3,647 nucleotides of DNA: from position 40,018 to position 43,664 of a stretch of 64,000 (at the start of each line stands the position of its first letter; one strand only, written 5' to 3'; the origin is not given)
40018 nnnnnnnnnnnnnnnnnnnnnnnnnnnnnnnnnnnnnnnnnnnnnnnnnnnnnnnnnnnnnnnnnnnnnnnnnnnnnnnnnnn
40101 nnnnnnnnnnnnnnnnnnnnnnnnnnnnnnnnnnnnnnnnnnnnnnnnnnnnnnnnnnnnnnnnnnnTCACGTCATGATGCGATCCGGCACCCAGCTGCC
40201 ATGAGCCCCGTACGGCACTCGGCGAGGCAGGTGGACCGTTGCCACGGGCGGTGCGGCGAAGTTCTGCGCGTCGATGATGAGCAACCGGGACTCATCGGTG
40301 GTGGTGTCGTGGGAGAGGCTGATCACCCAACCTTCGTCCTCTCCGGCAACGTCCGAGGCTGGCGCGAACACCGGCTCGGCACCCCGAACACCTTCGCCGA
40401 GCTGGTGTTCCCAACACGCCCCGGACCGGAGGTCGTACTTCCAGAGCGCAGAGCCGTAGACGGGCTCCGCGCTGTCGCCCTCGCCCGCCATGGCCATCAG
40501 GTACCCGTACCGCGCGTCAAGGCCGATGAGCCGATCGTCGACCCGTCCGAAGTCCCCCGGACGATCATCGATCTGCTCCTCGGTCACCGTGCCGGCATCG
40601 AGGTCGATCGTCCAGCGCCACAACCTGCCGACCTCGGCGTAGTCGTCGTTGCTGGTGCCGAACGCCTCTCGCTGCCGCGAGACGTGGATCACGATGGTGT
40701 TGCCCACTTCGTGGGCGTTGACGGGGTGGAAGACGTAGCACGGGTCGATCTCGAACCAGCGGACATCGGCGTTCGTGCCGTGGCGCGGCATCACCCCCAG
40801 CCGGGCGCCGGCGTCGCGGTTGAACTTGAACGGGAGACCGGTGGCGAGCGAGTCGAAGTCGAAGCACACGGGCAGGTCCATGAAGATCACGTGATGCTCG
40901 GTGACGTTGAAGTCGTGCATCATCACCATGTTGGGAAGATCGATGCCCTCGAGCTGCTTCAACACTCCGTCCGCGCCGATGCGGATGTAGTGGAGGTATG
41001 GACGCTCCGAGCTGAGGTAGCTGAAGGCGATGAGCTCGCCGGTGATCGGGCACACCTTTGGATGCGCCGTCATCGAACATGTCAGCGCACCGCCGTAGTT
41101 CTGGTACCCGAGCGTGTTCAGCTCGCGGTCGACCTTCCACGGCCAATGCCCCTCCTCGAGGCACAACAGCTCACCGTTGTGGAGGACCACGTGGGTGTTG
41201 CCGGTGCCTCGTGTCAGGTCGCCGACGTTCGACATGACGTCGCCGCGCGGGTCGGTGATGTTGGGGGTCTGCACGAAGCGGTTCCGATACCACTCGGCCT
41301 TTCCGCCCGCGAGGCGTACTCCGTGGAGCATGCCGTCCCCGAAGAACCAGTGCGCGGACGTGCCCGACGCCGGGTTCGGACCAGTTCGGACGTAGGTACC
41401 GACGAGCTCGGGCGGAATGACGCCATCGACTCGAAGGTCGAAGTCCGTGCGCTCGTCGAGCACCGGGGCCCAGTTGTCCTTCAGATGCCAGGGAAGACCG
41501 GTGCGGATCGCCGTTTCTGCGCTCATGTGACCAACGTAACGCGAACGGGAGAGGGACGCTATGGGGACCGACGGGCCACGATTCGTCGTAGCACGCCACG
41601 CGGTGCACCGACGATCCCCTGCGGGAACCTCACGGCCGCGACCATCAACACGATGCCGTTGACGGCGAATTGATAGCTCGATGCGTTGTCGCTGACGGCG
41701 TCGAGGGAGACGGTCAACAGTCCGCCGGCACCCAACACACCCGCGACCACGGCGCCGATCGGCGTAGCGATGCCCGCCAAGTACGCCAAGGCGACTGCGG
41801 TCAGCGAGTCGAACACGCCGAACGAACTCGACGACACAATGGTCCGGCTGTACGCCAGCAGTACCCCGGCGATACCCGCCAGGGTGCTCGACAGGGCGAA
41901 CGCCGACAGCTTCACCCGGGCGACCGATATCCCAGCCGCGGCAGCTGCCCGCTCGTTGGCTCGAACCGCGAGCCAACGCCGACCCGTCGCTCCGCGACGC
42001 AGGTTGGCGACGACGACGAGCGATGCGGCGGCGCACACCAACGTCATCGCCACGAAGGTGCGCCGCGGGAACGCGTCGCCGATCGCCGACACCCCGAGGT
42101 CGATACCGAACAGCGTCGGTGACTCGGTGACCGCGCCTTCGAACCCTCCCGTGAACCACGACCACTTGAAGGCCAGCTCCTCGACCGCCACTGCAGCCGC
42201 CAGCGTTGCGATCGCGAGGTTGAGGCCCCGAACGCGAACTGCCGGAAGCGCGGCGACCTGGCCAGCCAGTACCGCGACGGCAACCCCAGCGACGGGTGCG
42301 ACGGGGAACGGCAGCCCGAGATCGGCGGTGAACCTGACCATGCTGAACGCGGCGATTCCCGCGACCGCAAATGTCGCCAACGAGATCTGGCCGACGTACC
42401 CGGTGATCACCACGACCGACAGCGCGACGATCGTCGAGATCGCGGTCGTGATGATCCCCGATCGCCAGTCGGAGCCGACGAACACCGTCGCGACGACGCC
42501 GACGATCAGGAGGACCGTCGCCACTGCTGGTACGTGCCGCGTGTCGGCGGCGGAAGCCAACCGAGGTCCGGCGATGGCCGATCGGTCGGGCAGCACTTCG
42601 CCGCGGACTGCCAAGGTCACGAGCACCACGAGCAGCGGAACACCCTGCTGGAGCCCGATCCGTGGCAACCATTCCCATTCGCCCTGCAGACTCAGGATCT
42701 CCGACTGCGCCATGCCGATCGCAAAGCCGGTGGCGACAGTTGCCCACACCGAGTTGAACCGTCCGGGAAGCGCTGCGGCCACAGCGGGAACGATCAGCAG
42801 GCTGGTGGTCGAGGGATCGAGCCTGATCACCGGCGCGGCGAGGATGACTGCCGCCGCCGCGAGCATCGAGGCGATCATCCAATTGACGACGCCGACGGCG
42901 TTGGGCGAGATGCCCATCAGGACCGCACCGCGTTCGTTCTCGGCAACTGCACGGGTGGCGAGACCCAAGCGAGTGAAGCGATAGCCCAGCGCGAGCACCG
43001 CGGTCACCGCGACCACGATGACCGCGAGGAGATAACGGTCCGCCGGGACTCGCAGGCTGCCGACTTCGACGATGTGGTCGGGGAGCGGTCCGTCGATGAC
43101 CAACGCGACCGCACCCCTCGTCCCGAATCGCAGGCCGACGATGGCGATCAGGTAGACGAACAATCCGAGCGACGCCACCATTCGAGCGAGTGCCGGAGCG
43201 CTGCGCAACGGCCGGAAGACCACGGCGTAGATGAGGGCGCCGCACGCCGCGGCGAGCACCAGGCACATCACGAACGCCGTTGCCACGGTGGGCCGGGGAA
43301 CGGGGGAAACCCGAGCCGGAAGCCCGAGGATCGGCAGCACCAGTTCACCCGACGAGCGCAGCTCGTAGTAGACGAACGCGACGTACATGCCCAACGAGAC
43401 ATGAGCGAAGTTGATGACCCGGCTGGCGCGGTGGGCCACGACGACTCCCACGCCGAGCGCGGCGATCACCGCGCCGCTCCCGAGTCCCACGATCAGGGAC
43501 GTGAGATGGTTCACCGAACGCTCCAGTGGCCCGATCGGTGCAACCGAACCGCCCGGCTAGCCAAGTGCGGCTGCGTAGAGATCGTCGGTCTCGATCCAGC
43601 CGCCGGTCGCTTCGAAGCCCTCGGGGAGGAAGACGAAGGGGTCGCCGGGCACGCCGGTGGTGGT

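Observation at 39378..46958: ACC deaminase divergently paired with a Liv-type amino-acid ABC importer that has a carotenoid/lignostilbene oxygenase nested inside it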

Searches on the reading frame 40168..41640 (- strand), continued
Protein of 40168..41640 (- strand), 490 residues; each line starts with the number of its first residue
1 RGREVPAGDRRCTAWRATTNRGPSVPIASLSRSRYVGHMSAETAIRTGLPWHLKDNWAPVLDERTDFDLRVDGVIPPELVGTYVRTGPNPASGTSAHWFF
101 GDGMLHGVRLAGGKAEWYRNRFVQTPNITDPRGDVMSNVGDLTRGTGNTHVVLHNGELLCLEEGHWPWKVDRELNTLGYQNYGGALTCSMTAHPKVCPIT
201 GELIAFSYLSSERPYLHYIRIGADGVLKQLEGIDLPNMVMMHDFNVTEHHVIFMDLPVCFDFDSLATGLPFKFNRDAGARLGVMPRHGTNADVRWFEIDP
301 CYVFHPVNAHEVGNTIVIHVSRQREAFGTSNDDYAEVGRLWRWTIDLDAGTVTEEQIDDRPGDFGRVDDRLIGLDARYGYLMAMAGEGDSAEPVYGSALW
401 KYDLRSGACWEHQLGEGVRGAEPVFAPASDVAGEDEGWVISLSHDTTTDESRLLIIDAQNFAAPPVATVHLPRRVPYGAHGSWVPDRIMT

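Call 41: search_protein_families(library=pfam, proteins=[L079:1967-3574:+, L079:631-1923:+, L066:2300-3493:+, L080:5101-6288:+, L066:887-2287:+, L080:11348-12106:-, L060:9003-9884:-, L066:5608-6339:-, L089:7739-9343:+, L100:3531-4268:+])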
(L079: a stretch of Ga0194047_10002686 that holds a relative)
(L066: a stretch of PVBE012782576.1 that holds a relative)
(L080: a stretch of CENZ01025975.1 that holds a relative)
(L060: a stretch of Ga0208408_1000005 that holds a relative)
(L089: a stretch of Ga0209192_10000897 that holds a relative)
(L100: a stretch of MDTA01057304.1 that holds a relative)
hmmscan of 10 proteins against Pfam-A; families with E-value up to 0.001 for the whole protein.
L079:1967-3574:+ (535 aa): 0 families

L079:631-1923:+ (430 aa): 1 family
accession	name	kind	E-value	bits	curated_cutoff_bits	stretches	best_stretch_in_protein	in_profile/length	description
PF07603.17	Lcl_C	-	2.1e-17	63.9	34.9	2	337-406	27-105/117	Lcl C-terminal domain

L066:2300-3493:+ (397 aa): 4 families
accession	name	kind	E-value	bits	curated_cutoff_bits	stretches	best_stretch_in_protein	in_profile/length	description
PF22691.2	Thiolase_C_1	-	4e-31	108.1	28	1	255-385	14-137/144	Thiolase C-terminal domain-like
PF00108.29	Thiolase_N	-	2.8e-12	47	26.4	1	10-221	1-257/260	Thiolase, N-terminal domain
PF02803.24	Thiolase_C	-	5.6e-07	29.7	27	1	264-358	26-100/123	Thiolase, C-terminal domain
PF00109.32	ketoacyl-synt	-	1.1e-05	25.6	20.8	1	47-115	139-205/252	Beta-ketoacyl synthase, N-terminal domain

L080:5101-6288:+ (395 aa): 2 families
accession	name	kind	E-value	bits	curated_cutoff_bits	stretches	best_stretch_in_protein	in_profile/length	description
PF00848.25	Ring_hydroxyl_A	-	2.9e-28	99.6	24.9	1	190-379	3-207/208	Ring hydroxylating alpha subunit (catalytic domain)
PF00355.32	Rieske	-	1.1e-17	64.1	20.3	1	56-132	4-78/88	Rieske [2Fe-2S] domain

L066:887-2287:+ (466 aa): 2 families
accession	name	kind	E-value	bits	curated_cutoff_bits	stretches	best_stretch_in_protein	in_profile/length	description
PF01796.24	OB_ChsH2_C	-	6.5e-10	39.2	27.1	1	391-446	7-65/65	ChsH2, C-terminal OB-fold domain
PF08541.16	ACP_syn_III_C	-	0.00093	19.7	26.6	0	208-285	1-81/90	3-Oxoacyl-[acyl-carrier-protein (ACP)] synthase III C terminal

L080:11348-12106:- (252 aa): 2 families
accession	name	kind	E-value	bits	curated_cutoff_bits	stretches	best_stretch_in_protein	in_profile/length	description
PF00378.25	ECH_1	-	7e-52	176.7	27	1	14-251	6-250/251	Enoyl-CoA hydratase/isomerase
PF16113.10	ECH_2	-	4.5e-25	89.3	27.2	1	25-182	13-179/335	Enoyl-CoA hydratase/isomerase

L060:9003-9884:- (293 aa): 1 family
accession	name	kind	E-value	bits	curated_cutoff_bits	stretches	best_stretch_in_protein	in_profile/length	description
PF00892.27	EamA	-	9.9e-37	126.7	28.2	2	155-289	2-134/135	EamA-like transporter family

L066:5608-6339:- (243 aa): 3 families
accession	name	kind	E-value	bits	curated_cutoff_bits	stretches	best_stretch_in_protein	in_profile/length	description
PF01738.24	DLH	-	2.8e-41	141.9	21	1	16-240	2-215/217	Dienelactone hydrolase family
PF00561.26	Abhydrolase_1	-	0.00011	22.4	25.8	1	93-154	48-103/245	alpha/beta hydrolase fold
PF00326.27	Peptidase_S9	-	0.00052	20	22.6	0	168-219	144-195/213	Prolyl oligopeptidase family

L089:7739-9343:+ (534 aa): 9 families
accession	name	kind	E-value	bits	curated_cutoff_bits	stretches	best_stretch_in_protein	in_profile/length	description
PF13738.12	Pyr_redox_3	-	1.2e-22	81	30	1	11-235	1-224/305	Pyridine nucleotide-disulphide oxidoreductase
PF07992.20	Pyr_redox_2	-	1.3e-15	58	26.1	1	9-230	2-194/291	Pyridine nucleotide-disulphide oxidoreductase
PF13450.12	NAD_binding_8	-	5.8e-10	39.8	21.9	1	12-59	1-48/68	NAD(P)-binding Rossmann-like domain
PF13454.12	NAD_binding_9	-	4.2e-08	33.7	21.8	1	12-142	2-153/155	FAD-NAD(P)-binding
PF01266.30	DAO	-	1.5e-07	31.7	27.9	0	9-49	1-42/353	FAD dependent oxidoreductase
PF13434.12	Lys_Orn_oxgnase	-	2.2e-06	27.5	21.3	1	81-243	91-260/339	L-lysine 6-monooxygenase/L-ornithine 5-monooxygenase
PF03486.20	HI0933_like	-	4.2e-05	23.5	50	0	9-43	2-36/244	HI0933-like protein Rossmann domain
PF00743.25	FMO-like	-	4.5e-05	22.5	22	1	11-212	5-218/532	Flavin-binding monooxygenase-like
PF05834.18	Lycopene_cycl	-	5.3e-05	22.9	23.4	1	9-148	1-146/380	Lycopene cyclase protein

L100:3531-4268:+ (245 aa): 0 families

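Call 42: search_protein_families(library=pfam, proteins=[L029:5843-6364:+, L033:6341-7924:+, L077:8025-9359:+, L036:9303-9956:-, L030:8027-9634:-, L041:13148-14224:-, L049:7465-8004:-, L030:9638-10918:-, L029:609-1409:+, L035:3-1190:+])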
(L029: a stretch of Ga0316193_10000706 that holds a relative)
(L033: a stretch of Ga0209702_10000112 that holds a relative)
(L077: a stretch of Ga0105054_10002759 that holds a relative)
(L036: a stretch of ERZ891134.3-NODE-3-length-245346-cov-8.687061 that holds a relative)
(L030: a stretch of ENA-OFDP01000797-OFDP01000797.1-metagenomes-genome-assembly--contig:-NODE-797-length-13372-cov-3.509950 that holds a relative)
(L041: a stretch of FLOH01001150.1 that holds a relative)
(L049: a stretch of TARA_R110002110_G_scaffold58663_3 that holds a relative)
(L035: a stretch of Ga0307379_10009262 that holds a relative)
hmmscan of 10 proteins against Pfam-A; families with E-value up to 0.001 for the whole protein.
L029:5843-6364:+ (173 aa): 1 family
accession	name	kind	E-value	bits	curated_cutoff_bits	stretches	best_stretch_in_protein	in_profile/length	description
PF13577.12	SnoaL_4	-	1.8e-16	60.8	24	1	13-134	2-125/126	SnoaL-like domain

L033:6341-7924:+ (527 aa): 2 families
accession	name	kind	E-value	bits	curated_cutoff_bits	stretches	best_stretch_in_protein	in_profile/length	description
PF00501.34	AMP-binding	-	9.1e-51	173.3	29.9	1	6-363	2-376/384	AMP-binding enzyme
PF13193.12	AMP-binding_C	-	4.3e-14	53.6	24.5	1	423-499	1-76/76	AMP-binding enzyme C-terminal domain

L077:8025-9359:+ (444 aa): 3 families
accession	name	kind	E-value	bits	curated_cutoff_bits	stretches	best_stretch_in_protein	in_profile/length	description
PF02770.24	Acyl-CoA_dh_M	-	4.6e-22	78.4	33.3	1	171-265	1-97/97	Acyl-CoA dehydrogenase, middle domain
PF00441.29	Acyl-CoA_dh_1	-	3.1e-14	53.8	22.4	1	277-426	1-150/150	Acyl-CoA dehydrogenase, C-terminal domain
PF02771.21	Acyl-CoA_dh_N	-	5.3e-06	27.2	22.9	1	87-161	34-107/113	Acyl-CoA dehydrogenase, N-terminal domain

L036:9303-9956:- (217 aa): 2 families
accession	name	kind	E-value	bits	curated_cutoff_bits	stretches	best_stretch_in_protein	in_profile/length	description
PF00440.29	TetR_N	-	7.3e-11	42.1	24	1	40-85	1-47/47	Bacterial regulatory proteins, tetR family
PF19344.4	TetR_C_32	-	6.9e-07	29.9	27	1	99-210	4-127/139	Tetracyclin repressor-like, C-terminal domain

L030:8027-9634:- (535 aa): 2 families
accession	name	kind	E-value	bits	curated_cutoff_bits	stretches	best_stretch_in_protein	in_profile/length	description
PF00355.32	Rieske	-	5.7e-15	55.4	20.3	1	69-151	2-83/88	Rieske [2Fe-2S] domain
PF00848.25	Ring_hydroxyl_A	-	4.1e-14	53.4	24.9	2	214-259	14-65/208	Ring hydroxylating alpha subunit (catalytic domain)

L041:13148-14224:- (358 aa): 3 families
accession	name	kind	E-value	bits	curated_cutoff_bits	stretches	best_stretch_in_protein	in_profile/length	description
PF02958.26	EcKL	-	1.9e-12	47.6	22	1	41-292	7-287/294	Ecdysteroid kinase-like family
PF01636.29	APH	-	1e-09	39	23.2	1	81-287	37-230/239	Phosphotransferase enzyme family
PF07914.17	DUF1679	-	0.00042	19.8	24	0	224-293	270-341/414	Uncharacterized oxidoreductase dhs-27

L049:7465-8004:- (179 aa): 1 family
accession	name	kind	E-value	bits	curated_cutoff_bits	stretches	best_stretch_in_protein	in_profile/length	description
PF01243.27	PNPOx_N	-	6.8e-08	33.3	28.1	1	41-152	20-114/120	Pyridoxamine 5'-phosphate oxidase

L030:9638-10918:- (426 aa): 2 families
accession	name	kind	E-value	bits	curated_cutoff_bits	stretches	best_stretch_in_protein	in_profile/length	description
PF00848.25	Ring_hydroxyl_A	-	5.4e-25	89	24.9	1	190-400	2-206/208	Ring hydroxylating alpha subunit (catalytic domain)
PF00355.32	Rieske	-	4.7e-19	68.5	20.3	1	54-139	1-83/88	Rieske [2Fe-2S] domain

L029:609-1409:+ (266 aa): 4 families
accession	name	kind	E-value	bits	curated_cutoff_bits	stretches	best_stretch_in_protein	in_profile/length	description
PF13561.12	adh_short_C2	-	2.3e-59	201.3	27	1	20-264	1-236/236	Enoyl-(Acyl carrier protein) reductase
PF00106.31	adh_short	-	4.1e-44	150.8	26.6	1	15-192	2-186/195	short chain dehydrogenase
PF23441.1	SDR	-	0.00034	20.5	27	0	160-265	168-257/258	SDR-like rossmann domain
PF03435.24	Sacchrp_dh_NADP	-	0.00051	20.8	25.1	1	18-99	3-84/129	Saccharopine dehydrogenase NADP binding domain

L035:3-1190:+ (395 aa): 1 family
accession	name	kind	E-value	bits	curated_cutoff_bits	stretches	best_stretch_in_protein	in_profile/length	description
PF00067.27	p450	-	1.6e-26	93.6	22.8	2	267-359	327-428/462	Cytochrome P450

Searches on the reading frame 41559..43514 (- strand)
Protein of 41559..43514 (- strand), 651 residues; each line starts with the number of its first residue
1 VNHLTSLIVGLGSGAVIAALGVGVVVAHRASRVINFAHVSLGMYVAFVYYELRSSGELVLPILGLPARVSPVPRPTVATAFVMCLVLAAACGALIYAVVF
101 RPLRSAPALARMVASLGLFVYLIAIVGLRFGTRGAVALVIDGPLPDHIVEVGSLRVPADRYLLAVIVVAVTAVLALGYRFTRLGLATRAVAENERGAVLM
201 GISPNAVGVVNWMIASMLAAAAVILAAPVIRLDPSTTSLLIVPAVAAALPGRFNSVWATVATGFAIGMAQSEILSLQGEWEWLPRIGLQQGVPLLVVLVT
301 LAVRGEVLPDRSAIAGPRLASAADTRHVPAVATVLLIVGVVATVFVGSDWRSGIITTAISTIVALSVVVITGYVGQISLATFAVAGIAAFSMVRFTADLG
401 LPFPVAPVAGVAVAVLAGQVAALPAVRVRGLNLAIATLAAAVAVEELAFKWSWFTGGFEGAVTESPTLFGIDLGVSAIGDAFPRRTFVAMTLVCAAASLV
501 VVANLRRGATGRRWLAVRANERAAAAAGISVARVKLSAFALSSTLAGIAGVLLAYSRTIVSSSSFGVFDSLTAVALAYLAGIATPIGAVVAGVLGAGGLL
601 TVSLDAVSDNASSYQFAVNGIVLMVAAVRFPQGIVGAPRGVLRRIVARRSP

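Call 4: search_protein_families(library=pfam, proteins=[window:41559-43514:-])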
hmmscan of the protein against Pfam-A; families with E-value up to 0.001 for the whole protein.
window:41559-43514:- (651 aa): 1 family
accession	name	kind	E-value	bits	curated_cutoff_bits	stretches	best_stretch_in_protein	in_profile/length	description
PF02653.21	BPD_transp_2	-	2e-49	168.6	26.8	2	353-626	5-268/269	Branched-chain amino acid transport system / permease component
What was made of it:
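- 41559..43514 (-): Fused LivH-LivM type permease (651 aa). Two BPD_transp_2 stretches (call 4).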

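Call 5: search_protein_families(library=ncbifam, proteins=[window:41559-43514:-])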
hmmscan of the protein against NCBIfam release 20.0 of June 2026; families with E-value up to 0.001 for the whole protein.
window:41559-43514:- (651 aa): 10 families
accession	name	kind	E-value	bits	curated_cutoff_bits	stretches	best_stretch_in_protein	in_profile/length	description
NF008450.0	PRK11301.1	subfamily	1.2e-26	94.1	366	1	325-640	86-411/418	high-affinity branched-chain amino acid ABC transporter permease LivM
TIGR03409.1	urea_trans_UrtB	equivalog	1.5e-20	74.1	250.3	2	7-273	4-257/291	urea ABC transporter permease subunit UrtB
TIGR03408.1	urea_trans_UrtC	equivalog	1e-16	61.6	296.2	1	411-636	96-312/313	urea ABC transporter permease subunit UrtC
NF008011.0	PRK10740.1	equivalog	2.7e-15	56.8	379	2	6-271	11-269/308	high-affinity branched-chain amino acid ABC transporter permease LivH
TIGR03727.1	urea_t_UrtC_arc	equivalog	6.8e-13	48.2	575.55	1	323-637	23-340/369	urea ABC transporter, permease protein UrtC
TIGR03622.1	urea_t_UrtB_arc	equivalog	1.8e-09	37.3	374.25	1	15-278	12-253/284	urea ABC transporter, permease protein UrtB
NF008441.0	PRK11285.1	equivalog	1.3e-07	31.1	378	1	332-627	36-320/333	L-arabinose ABC transporter permease AraH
NF040906.3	GguB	equivalog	3.5e-07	29.8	450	1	499-627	236-366/375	multiple monosaccharide ABC transporter permease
NF007067.0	PRK09512.1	equivalog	7.6e-07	28.6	398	0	330-627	25-314/321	ribose ABC transporter permease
NF008630.0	PRK11618.1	equivalog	0.00031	20.1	363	0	489-595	165-272/331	galactofuranose ABC transporter, permease protein YjfF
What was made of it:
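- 41559..43514 (-): LivH/UrtB-like over residues 6-273 and LivM/UrtC-like over 325-640, all below equivalog cut-offs (call 5).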
